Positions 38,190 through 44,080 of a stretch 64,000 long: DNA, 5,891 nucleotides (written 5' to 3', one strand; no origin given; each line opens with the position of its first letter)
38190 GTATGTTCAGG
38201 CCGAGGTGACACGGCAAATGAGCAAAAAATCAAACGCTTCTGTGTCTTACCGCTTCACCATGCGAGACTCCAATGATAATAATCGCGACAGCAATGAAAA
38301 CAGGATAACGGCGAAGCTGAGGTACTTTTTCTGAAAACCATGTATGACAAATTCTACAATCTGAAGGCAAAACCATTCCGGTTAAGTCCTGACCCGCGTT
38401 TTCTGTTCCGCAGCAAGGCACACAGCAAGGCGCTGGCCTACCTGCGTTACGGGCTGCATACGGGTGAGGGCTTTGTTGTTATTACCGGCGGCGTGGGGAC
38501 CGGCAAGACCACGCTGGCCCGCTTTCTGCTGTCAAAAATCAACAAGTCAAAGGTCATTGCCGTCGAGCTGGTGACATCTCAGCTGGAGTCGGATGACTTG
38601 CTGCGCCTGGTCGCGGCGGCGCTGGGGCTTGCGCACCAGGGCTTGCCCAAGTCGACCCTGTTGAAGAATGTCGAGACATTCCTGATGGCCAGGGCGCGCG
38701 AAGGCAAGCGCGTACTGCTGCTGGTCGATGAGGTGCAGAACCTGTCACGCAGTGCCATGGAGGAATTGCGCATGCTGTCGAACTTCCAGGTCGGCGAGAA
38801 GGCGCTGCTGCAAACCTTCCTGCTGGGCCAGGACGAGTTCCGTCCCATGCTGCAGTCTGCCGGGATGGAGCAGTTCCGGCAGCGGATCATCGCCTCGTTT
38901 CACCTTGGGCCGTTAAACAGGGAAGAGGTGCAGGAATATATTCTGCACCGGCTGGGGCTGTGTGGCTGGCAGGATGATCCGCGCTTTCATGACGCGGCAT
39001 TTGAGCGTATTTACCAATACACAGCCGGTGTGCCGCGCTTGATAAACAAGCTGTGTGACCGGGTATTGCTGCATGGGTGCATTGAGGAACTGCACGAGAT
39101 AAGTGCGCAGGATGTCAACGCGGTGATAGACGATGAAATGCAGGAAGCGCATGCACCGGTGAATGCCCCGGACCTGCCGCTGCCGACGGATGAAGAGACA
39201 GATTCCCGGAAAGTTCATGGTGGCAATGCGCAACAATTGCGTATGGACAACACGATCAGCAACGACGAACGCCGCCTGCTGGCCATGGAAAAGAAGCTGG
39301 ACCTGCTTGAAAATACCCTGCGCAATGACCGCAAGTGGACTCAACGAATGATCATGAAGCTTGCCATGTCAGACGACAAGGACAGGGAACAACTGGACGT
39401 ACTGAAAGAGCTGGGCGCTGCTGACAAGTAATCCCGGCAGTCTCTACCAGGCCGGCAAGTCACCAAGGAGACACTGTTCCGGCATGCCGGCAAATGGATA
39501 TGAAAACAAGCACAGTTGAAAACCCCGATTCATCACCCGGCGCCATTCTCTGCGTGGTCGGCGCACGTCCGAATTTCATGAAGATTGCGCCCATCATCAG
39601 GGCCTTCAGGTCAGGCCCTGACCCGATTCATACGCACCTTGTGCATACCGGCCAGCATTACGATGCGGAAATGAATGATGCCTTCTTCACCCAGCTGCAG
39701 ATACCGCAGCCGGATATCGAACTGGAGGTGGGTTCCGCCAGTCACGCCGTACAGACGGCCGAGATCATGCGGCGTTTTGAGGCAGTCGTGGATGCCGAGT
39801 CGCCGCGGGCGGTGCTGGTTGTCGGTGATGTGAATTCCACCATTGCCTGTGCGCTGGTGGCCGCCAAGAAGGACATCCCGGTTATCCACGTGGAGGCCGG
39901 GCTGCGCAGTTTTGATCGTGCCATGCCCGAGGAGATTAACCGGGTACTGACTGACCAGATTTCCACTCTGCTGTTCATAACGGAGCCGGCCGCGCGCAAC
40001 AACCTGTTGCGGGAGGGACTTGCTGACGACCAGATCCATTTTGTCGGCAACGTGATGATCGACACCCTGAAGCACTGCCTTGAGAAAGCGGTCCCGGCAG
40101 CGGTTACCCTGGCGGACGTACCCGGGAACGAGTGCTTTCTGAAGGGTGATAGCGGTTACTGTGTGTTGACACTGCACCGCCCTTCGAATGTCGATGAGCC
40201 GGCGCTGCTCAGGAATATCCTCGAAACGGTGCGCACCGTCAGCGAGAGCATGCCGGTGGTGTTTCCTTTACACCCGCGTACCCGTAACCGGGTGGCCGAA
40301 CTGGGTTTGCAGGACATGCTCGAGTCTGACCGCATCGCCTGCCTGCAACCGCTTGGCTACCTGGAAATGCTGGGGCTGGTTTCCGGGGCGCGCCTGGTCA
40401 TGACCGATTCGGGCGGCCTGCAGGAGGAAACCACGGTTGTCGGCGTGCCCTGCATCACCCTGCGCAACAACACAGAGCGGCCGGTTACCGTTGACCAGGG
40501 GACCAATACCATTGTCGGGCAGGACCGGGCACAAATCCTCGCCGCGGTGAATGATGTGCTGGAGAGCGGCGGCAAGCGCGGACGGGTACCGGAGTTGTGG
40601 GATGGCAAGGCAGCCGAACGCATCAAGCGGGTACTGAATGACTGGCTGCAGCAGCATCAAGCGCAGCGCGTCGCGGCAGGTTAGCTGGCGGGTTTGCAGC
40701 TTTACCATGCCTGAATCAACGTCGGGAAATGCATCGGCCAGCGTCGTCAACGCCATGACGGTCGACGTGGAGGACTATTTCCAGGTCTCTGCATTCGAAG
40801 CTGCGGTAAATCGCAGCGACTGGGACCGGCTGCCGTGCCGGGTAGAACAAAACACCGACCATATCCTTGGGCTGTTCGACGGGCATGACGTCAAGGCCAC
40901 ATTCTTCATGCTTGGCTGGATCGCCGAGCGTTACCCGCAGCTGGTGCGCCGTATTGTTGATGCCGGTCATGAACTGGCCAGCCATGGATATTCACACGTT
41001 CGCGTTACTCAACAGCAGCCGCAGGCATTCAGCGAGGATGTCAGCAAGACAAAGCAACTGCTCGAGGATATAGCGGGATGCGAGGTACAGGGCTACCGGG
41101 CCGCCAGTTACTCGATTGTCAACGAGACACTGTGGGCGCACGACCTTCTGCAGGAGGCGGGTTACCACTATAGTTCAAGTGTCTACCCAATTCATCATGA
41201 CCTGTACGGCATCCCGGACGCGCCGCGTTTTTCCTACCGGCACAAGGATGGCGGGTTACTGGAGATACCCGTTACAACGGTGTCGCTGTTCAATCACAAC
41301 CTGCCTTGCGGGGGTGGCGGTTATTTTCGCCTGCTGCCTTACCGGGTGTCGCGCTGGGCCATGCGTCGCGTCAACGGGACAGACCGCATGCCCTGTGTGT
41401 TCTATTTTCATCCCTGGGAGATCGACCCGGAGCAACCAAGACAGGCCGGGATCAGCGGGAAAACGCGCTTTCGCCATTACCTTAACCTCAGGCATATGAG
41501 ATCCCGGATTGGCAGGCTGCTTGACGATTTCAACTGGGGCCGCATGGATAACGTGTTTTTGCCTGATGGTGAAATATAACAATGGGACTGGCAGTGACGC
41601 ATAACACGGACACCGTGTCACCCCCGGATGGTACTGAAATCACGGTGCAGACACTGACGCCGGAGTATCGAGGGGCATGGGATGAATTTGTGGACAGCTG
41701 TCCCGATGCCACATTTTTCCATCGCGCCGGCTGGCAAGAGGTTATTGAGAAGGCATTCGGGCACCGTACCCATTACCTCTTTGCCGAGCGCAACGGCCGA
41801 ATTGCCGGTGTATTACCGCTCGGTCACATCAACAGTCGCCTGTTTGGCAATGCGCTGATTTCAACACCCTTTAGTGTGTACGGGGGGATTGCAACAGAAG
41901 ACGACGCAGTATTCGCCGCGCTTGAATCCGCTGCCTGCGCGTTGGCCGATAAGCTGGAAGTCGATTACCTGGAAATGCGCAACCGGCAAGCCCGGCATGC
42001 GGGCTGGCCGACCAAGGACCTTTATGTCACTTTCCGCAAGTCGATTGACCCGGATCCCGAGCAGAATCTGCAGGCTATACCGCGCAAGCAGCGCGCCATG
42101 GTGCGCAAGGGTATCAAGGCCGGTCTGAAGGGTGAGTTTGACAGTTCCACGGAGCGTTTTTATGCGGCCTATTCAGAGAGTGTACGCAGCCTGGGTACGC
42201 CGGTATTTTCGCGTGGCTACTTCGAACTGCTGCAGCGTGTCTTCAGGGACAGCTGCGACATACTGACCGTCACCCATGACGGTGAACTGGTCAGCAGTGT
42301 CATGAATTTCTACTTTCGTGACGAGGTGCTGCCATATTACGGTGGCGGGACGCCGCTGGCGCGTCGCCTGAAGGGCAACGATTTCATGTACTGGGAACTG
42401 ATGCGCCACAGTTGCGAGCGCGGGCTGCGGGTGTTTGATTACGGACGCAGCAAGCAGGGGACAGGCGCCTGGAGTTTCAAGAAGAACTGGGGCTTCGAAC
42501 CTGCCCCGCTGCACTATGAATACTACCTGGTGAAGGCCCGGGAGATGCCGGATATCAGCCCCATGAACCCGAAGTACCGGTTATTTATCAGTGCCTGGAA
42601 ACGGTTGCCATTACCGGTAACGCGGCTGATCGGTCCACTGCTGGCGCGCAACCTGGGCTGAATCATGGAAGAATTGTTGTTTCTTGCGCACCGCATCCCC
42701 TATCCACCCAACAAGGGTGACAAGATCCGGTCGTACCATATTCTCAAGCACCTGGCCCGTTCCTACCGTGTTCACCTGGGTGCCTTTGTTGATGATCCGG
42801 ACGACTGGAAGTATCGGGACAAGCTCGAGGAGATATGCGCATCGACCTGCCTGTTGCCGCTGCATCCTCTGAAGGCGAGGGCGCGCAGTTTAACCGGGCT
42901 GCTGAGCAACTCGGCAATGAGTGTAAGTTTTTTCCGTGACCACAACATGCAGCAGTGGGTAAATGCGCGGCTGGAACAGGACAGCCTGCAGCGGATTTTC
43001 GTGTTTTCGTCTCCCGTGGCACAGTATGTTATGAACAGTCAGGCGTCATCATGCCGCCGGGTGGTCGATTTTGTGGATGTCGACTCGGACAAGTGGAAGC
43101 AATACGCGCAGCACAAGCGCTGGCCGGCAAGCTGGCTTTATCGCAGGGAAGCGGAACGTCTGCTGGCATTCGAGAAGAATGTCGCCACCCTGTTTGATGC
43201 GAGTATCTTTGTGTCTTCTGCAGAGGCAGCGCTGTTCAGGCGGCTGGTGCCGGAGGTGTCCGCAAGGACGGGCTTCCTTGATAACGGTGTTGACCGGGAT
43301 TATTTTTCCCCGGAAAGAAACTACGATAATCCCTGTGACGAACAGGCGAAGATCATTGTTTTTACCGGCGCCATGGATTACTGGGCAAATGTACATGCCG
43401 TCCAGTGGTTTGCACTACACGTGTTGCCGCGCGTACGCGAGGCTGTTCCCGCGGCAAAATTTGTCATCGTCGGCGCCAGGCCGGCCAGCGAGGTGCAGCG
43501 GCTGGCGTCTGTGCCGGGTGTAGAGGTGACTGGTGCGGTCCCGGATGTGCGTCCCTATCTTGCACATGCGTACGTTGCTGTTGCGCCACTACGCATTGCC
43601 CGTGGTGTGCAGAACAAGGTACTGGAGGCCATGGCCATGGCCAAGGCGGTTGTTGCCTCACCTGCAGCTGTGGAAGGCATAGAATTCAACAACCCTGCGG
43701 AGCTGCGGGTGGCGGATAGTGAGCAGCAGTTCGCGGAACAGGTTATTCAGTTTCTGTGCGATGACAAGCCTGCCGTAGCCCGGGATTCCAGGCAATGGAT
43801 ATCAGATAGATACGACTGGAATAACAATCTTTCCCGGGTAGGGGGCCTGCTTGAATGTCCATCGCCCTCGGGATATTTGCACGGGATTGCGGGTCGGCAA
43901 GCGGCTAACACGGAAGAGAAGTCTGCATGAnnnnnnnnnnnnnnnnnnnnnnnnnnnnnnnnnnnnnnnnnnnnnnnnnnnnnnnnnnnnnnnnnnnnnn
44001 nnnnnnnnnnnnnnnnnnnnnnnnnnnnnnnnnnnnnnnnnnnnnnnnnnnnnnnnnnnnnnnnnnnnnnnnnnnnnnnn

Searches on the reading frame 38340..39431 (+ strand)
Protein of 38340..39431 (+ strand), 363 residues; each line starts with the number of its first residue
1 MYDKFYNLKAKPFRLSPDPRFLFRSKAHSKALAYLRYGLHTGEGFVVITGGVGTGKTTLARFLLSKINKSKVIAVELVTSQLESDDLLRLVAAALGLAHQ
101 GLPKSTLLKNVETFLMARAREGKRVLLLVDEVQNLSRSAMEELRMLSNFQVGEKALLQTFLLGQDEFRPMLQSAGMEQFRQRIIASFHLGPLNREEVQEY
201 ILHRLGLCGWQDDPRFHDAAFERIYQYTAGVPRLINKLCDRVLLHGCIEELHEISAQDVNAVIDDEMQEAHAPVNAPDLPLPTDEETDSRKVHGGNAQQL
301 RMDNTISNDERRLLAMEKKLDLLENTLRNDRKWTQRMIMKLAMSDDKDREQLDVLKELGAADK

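Call 62: search_protein_families(library=ncbifam, proteins=[window:38340-39431:+], max_evalue=1e-30)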
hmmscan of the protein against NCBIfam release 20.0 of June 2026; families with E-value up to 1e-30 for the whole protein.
window:38340-39431:+ (363 aa): 1 family
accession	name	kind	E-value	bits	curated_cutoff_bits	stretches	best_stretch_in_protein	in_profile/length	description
TIGR03015.1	pepcterm_ATPase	hypoth_equivalog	6.5e-109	363.5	324.5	1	1-265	1-265/269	XrtA/PEP-CTERM system-associated ATPase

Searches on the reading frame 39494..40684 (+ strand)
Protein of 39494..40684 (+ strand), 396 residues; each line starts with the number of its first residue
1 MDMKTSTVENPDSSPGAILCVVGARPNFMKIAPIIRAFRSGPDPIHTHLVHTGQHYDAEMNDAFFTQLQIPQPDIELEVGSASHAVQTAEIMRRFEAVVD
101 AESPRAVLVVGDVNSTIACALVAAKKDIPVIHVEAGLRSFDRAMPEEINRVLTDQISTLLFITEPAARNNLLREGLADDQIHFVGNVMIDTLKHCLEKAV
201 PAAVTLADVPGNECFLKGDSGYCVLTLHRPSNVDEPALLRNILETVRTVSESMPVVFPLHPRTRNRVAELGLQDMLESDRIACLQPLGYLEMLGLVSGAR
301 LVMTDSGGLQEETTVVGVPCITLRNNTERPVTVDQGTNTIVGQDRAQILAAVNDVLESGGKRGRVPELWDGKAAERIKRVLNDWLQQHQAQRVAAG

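Call 62: search_protein_families(library=ncbifam, proteins=[window:39494-40684:+], max_evalue=1e-30)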
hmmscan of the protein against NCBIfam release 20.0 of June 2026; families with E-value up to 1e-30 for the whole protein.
window:39494-40684:+ (396 aa): 1 family
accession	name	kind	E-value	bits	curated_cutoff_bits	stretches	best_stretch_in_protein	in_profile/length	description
TIGR00236.1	wecB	equivalog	2.4e-98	329.6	210.15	1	18-381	3-362/366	non-hydrolyzing UDP-N-acetylglucosamine 2-epimerase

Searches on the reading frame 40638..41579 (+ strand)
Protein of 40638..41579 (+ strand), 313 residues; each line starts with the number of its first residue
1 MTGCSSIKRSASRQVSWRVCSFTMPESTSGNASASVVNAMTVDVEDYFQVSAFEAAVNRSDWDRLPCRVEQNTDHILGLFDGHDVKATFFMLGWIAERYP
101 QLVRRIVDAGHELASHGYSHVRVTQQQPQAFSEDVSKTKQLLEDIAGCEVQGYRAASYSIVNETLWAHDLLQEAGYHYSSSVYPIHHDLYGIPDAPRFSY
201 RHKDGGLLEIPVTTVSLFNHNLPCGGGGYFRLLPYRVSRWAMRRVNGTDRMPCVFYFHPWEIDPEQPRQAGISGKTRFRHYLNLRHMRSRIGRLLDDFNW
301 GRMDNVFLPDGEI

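Call 62: search_protein_families(library=ncbifam, proteins=[window:40638-41579:+], max_evalue=1e-30)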
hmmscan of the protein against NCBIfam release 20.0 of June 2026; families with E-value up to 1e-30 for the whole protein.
window:40638-41579:+ (313 aa): 1 family
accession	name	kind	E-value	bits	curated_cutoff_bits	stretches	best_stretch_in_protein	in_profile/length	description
TIGR03006.1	pepcterm_polyde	equivalog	1.9e-138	460.1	276.2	1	38-307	1-271/272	XrtA system polysaccharide deacetylase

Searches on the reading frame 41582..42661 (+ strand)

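Call 62: search_protein_families(library=ncbifam, proteins=[window:41582-42661:+], max_evalue=1e-30)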
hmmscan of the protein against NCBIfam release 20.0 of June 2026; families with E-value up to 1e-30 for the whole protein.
window:41582-42661:+ (359 aa): 1 family
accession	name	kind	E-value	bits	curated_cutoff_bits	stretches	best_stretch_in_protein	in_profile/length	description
TIGR03019.1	pepcterm_femAB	equivalog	1.1e-154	514.4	260.35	1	32-359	2-330/330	FemAB family XrtA/PEP-CTERM system-associated protein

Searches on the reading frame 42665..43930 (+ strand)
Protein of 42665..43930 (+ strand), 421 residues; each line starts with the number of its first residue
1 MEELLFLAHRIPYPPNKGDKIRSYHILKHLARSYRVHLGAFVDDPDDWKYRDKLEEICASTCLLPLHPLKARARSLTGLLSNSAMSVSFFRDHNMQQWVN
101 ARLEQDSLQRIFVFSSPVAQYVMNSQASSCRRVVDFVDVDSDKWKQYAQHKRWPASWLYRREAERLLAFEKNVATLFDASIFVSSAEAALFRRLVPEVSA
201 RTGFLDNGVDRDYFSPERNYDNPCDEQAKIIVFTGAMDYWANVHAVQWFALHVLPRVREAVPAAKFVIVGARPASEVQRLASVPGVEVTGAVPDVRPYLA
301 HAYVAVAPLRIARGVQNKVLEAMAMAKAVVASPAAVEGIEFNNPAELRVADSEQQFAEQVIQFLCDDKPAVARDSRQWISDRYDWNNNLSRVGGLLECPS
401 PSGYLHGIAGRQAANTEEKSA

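Call 62: search_protein_families(library=ncbifam, proteins=[window:42665-43930:+], max_evalue=1e-30)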
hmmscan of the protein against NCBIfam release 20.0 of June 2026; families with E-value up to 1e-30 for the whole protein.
window:42665-43930:+ (421 aa): 1 family
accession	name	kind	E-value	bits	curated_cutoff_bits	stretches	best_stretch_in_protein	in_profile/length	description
TIGR03087.1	stp1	hypoth_equivalog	8.4e-172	571.8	316.65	1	4-398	1-396/397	TIGR03087 family PEP-CTERM/XrtA system glycosyltransferase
